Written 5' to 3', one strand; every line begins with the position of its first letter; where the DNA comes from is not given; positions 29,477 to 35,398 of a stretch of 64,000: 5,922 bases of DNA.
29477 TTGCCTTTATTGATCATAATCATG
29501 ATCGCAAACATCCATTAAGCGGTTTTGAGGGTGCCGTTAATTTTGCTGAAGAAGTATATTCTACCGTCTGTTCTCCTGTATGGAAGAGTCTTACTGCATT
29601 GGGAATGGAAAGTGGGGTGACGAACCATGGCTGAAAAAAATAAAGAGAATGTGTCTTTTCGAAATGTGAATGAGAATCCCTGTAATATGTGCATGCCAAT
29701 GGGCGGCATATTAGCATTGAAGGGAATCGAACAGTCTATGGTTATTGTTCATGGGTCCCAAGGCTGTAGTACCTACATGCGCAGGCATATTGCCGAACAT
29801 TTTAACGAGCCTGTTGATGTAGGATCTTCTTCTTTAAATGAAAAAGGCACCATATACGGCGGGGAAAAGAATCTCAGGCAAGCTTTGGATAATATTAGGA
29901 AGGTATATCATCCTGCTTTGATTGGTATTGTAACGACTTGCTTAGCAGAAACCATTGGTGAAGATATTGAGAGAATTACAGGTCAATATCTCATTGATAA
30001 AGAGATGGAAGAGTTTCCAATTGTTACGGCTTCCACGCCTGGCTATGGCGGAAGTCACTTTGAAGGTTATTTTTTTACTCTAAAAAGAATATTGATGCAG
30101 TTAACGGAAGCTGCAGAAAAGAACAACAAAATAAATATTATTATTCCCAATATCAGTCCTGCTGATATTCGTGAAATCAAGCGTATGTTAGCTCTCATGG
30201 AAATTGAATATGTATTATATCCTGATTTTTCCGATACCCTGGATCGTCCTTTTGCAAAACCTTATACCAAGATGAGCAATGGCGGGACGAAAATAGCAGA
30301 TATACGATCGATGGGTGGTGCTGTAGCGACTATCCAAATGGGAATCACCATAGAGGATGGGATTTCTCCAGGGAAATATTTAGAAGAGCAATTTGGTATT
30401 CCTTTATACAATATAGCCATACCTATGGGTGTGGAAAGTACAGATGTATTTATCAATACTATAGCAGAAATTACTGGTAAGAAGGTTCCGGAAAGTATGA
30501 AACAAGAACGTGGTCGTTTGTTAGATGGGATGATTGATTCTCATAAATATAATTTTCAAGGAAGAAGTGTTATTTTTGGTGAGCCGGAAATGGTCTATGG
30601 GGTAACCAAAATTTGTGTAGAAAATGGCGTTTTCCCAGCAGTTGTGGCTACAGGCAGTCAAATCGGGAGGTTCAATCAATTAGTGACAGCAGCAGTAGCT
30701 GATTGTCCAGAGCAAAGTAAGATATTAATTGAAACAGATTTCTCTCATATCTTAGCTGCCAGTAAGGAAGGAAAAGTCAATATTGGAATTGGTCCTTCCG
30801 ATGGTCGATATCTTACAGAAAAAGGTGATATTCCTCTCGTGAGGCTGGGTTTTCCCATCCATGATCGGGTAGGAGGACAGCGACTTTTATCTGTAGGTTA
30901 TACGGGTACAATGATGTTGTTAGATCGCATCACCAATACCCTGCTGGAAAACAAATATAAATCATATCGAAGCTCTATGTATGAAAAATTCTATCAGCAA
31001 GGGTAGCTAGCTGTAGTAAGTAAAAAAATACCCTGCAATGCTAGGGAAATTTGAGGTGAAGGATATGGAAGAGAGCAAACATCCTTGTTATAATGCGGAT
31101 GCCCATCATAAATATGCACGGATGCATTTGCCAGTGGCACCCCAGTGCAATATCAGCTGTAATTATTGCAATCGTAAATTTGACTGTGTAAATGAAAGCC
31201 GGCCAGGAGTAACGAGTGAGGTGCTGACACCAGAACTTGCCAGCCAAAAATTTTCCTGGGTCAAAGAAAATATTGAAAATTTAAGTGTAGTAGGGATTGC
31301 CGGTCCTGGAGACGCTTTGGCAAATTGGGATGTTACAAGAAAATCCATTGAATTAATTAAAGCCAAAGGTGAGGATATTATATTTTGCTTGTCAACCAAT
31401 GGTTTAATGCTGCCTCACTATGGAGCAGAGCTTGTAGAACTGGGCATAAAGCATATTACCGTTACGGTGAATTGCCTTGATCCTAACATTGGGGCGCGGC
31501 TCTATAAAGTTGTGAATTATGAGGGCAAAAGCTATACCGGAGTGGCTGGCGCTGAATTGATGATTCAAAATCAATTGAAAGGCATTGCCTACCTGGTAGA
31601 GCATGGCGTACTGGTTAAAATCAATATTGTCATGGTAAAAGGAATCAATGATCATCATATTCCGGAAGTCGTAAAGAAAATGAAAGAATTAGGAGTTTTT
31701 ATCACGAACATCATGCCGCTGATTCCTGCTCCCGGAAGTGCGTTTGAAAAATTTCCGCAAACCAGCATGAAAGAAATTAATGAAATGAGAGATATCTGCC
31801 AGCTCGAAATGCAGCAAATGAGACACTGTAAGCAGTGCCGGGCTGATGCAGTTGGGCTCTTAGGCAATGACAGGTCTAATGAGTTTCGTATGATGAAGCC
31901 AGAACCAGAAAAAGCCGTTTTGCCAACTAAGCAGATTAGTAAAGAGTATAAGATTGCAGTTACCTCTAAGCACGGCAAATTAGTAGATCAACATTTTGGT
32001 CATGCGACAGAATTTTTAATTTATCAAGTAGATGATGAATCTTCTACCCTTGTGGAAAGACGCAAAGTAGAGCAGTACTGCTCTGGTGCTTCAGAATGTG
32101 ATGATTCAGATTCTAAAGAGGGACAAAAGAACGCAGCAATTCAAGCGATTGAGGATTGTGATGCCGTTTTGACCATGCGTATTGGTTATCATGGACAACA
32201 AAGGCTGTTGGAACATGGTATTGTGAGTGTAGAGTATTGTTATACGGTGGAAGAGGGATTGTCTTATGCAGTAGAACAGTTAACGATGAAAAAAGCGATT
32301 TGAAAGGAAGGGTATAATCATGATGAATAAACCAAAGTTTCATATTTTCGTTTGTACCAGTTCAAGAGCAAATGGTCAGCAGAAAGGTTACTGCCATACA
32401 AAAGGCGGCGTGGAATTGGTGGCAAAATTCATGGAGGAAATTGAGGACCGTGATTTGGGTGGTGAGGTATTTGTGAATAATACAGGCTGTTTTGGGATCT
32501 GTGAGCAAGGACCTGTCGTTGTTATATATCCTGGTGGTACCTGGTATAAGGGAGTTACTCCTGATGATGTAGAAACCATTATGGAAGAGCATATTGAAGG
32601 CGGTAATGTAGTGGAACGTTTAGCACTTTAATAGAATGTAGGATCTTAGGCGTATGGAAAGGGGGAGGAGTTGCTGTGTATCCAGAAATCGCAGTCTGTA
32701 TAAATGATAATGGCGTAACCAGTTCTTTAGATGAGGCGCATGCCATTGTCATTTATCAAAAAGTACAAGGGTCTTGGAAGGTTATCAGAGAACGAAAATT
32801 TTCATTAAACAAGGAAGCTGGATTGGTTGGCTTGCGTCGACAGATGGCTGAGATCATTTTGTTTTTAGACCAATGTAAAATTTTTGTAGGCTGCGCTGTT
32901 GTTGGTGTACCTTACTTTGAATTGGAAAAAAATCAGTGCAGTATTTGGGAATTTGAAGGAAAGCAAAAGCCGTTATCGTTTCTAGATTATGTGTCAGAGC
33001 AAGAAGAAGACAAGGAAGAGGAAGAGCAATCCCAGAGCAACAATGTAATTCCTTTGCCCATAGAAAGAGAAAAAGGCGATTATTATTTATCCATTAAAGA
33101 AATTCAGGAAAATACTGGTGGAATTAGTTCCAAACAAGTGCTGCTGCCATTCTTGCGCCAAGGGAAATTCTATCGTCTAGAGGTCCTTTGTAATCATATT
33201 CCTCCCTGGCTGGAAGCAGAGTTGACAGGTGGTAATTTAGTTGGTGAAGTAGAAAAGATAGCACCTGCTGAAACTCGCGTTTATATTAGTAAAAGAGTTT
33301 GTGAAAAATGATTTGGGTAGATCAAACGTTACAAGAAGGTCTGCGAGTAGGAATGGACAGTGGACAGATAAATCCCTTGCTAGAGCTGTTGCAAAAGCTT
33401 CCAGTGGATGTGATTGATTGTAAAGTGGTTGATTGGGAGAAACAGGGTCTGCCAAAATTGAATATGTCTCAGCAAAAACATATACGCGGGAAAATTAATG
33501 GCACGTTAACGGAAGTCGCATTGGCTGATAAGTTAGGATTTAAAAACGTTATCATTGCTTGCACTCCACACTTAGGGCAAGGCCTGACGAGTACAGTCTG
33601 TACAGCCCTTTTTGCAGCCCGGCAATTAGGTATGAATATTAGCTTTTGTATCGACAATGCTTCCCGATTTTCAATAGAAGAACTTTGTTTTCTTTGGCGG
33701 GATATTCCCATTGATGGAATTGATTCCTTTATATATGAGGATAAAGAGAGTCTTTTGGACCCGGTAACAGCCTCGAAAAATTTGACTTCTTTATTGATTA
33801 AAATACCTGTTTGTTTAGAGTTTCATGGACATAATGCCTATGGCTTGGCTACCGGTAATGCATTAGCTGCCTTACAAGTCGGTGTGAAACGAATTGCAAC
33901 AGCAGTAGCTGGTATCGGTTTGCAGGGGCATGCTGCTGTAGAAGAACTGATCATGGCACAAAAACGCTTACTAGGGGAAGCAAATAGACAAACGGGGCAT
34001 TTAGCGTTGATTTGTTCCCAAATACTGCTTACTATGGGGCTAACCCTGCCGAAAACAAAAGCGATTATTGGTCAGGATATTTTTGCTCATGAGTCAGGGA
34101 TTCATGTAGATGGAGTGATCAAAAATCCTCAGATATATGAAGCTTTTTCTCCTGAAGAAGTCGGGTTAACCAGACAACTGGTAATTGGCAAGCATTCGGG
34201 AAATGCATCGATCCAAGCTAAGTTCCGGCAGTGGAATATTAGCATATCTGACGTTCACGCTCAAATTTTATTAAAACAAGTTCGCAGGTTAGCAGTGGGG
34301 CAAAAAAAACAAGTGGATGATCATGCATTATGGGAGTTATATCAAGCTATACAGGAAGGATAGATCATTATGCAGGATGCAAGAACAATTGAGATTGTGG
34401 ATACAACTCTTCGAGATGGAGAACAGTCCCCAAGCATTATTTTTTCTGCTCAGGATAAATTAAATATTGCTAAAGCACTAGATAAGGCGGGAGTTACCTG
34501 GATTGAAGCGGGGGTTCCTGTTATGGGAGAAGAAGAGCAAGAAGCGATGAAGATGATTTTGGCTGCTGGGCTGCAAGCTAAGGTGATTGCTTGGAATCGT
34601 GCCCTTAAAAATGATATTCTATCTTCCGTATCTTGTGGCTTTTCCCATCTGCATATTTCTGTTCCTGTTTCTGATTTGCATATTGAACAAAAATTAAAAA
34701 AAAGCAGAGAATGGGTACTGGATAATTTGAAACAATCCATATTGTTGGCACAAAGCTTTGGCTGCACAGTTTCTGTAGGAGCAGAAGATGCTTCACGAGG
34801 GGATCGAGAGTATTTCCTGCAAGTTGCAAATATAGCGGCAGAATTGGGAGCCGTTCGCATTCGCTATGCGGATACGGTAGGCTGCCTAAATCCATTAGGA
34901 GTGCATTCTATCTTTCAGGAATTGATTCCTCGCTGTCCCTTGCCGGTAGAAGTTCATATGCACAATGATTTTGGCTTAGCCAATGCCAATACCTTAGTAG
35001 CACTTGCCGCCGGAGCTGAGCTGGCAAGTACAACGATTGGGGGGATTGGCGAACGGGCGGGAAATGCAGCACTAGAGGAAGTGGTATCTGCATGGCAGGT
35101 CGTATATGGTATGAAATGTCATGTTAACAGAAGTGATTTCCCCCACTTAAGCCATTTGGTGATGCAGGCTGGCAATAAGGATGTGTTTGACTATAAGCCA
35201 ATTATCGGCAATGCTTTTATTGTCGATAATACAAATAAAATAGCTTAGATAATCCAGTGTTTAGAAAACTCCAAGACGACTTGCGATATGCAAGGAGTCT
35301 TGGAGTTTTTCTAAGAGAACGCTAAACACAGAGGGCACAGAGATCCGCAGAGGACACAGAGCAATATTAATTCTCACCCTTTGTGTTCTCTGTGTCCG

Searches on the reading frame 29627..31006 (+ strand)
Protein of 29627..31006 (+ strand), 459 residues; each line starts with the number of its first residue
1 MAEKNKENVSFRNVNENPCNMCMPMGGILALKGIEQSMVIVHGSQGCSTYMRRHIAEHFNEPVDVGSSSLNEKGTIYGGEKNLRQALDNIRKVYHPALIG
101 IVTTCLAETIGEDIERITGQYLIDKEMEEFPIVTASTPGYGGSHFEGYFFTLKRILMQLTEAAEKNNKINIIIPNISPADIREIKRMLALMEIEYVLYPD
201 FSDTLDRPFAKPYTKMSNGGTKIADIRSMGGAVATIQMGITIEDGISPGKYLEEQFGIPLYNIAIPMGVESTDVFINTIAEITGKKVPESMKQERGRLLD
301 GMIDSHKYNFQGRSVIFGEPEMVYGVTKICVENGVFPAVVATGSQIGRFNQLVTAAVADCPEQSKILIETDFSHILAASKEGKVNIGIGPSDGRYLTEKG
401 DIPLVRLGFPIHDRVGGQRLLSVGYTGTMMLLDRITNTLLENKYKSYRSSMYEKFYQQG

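Call 10: search_protein_families(library=ncbifam, proteins=[window:29627-31006:+])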
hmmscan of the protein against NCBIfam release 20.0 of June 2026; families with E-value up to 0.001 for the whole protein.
window:29627-31006:+ (459 aa): 16 families
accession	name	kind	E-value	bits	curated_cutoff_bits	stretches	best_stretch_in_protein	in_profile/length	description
TIGR01286.1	nifK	equivalog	1.9e-96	323.6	427.3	1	7-443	54-498/516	nitrogenase molybdenum-iron protein subunit beta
NF011047.0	PRK14477.1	equivalog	3.2e-85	286.7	1229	1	6-446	482-911/917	bifunctional nitrogenase iron-molybdenum cofactor biosynthesis protein NifEN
TIGR01285.1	nifN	equivalog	6.8e-82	275.7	326.8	1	13-441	9-432/433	nitrogenase iron-molybdenum cofactor biosynthesis protein NifN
TIGR02932.1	vnfK_nitrog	equivalog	2.7e-78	263.8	873.95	1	17-442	11-443/457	V-containing nitrogenase subunit beta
TIGR02931.1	anfK_nitrog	equivalog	1.7e-69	234.8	853.85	1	15-442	12-447/461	Fe-only nitrogenase subunit beta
TIGR01283.1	nifE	equivalog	6.6e-19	67.8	505.1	1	20-439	43-445/459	nitrogenase iron-molybdenum cofactor biosynthesis protein NifE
TIGR01278.1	DPOR_BchB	equivalog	2.5e-18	66.2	490.35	1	220-439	194-417/512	ferredoxin:protochlorophyllide reductase (ATP-dependent) subunit B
TIGR03282.1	methan_mark_13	equivalog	2.2e-13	50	268.4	1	30-154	13-129/352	Ni-sirohydrochlorin a,c-diamide reductive cyclase catalytic subunit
TIGR01862.1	N2-ase-Ialpha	subfamily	5.3e-12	45.1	486.05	1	34-172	49-198/444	nitrogenase component I subunit alpha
TIGR01282.1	nifD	equivalog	1.8e-11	43.4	653.55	1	34-164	63-199/466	nitrogenase molybdenum-iron protein alpha chain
NF002789.0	PRK02910.1-3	equivalog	1.1e-08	34.4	509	1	220-438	193-424/535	ferredoxin:protochlorophyllide reductase (ATP-dependent) subunit B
NF002790.0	PRK02910.1-4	equivalog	5.2e-08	32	912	1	221-436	207-419/530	ferredoxin:protochlorophyllide reductase (ATP-dependent) subunit B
TIGR01279.1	DPOR_bchN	equivalog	2.3e-06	26.8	419.95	1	32-196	20-182/407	ferredoxin:protochlorophyllide reductase (ATP-dependent) subunit N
TIGR01860.1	VNFD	equivalog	3e-06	26.2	823.1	1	16-144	45-174/461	nitrogenase vanadium-iron protein, alpha chain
NF002768.0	PRK02842.1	equivalog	2.8e-05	23.2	324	0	32-169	31-167/423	ferredoxin:protochlorophyllide reductase (ATP-dependent) subunit N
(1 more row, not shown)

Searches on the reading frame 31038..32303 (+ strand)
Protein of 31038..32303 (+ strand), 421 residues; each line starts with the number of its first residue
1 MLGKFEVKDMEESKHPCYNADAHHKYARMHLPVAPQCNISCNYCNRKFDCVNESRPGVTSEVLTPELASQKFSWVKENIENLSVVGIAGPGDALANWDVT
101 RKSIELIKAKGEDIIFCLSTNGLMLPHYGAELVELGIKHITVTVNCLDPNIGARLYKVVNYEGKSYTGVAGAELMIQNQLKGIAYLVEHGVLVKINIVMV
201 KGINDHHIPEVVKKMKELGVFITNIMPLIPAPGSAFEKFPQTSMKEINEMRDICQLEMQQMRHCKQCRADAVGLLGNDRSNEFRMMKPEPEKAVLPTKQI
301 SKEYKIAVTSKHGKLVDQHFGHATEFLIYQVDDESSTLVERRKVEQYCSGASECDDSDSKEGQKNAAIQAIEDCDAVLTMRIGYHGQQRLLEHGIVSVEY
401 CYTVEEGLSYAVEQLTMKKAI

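Call 10: search_protein_families(library=ncbifam, proteins=[window:31038-32303:+])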
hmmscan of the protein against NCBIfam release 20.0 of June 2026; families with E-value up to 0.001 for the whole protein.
window:31038-32303:+ (421 aa): 14 families
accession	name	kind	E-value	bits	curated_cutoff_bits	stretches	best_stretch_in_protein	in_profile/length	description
TIGR01290.1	nifB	equivalog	4.4e-144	480.5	343.65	2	12-287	9-288/441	nitrogenase cofactor biosynthesis protein NifB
TIGR02666.1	moaA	equivalog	3.4e-16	59.1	284.05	1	27-266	10-228/336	GTP 3',8-cyclase MoaA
TIGR02668.1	moaA_archaeal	equivalog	1e-14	54.2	325.25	1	29-249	12-208/303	GTP 3',8-cyclase MoaA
NF001199.0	PRK00164.2-1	equivalog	3.8e-12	46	231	1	29-247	14-209/308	GTP 3',8-cyclase MoaA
TIGR02663.1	nifX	equivalog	1.7e-11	44.6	112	1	305-415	2-103/119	nitrogen fixation protein NifX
TIGR04317.1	W_rSAM_matur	equivalog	5.5e-10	38.9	380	1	28-323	5-281/349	tungsten cofactor oxidoreductase radical SAM maturase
TIGR04468.1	arg_2_3_am_muta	equivalog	5.6e-06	25.6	600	0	24-102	96-171/351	arginine 2,3-aminomutase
TIGR04068.1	rSAM_ocin_clost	equivalog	1.2e-05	24.4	500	1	4-127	61-184/462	Cys-rich peptide radical SAM maturase CcpM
NF038283.1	viperin_w_prok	equivalog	2.2e-05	23.8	180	1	34-215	9-178/281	viperin family antiviral radical SAM protein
NF041136.1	MrpORP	equivalog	7.2e-05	22.2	450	1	289-342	262-300/365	iron-sulfur cluster carrier protein MrpORP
TIGR03974.1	rSAM_six_Cys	equivalog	0.00015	20.7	425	1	28-140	98-210/451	thioether cross-link-forming SCIFF peptide maturase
NF041707.1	rSAM_YhhB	equivalog_domain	0.00026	20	445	1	32-144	7-120/369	cyclophane-forming radical SAM/SPASM peptide maturase YhhB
TIGR04064.1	rSAM_nif11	equivalog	0.00033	19.5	518.7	1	14-126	65-176/459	nif11-like peptide radical SAM maturase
TIGR04311.1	rSAM_Geo_metal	subfamily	0.00036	19.7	400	1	28-157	4-125/423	radical SAM/SPASM family putative metalloenzyme maturase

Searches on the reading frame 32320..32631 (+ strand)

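Call 10: search_protein_families(library=ncbifam, proteins=[window:32320-32631:+])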
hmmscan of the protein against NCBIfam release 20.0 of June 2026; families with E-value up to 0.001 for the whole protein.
window:32320-32631:+ (103 aa): 4 families
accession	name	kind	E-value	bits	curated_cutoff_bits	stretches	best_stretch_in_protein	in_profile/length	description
NF041612.1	fdxn_Clost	equivalog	5.1e-50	168.3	150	1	2-102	1-101/102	2Fe-2S ferredoxin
NF041613.1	fdxn_Azotob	equivalog_domain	8.5e-25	87.1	195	1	2-98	1-97/107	2Fe-2S ferredoxin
TIGR01958.1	nuoE_fam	subfamily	0.00015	21.9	142.4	1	6-90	68-146/148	NADH-quinone oxidoreductase subunit NuoE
NF005722.0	PRK07539.1-2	equivalog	0.00037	20.6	141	1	25-90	88-155/157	NADH-quinone oxidoreductase subunit NuoE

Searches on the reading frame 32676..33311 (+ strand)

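Call 72: search_protein_families(library=pfam, proteins=[window:32676-33311:+], max_evalue=0.0001)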
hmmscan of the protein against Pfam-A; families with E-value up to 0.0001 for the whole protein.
window:32676-33311:+ (211 aa): 1 family
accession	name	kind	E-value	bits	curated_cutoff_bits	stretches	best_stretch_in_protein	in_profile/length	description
PF09582.15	AnfO_nitrog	-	1.4e-66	223.9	30.3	1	4-195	1-189/190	Iron only nitrogenase protein AnfO (AnfO_nitrog)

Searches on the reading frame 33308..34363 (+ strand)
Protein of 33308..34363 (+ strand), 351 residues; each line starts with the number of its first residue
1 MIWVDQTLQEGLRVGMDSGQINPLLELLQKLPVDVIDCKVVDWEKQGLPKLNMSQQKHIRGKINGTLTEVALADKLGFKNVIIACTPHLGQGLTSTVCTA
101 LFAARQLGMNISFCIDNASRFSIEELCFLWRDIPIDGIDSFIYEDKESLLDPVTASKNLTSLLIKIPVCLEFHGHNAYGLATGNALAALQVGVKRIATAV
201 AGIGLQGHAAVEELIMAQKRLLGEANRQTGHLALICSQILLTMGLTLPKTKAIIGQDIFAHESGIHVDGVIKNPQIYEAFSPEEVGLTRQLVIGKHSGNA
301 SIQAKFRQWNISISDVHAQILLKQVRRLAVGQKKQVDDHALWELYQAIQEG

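Call 72: search_protein_families(library=pfam, proteins=[window:33308-34363:+], max_evalue=0.0001)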
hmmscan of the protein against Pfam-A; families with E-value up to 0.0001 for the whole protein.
window:33308-34363:+ (351 aa): 2 families
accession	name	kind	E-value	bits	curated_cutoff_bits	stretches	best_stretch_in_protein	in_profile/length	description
PF22617.1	HCS_D2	-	3.6e-22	79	27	1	253-330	1-79/82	Homocitrate synthase post-HMGL domain-like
PF00682.25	HMGL-like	-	1.6e-18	67.5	29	1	98-222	116-243/260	HMGL-like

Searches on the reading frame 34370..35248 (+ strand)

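Call 72: search_protein_families(library=pfam, proteins=[window:34370-35248:+], max_evalue=0.0001)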
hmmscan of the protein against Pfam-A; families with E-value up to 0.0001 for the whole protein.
window:34370-35248:+ (292 aa): 1 family
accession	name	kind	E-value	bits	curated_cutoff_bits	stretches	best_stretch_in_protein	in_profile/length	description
PF00682.25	HMGL-like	-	4.9e-77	259.3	29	1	7-264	2-260/260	HMGL-like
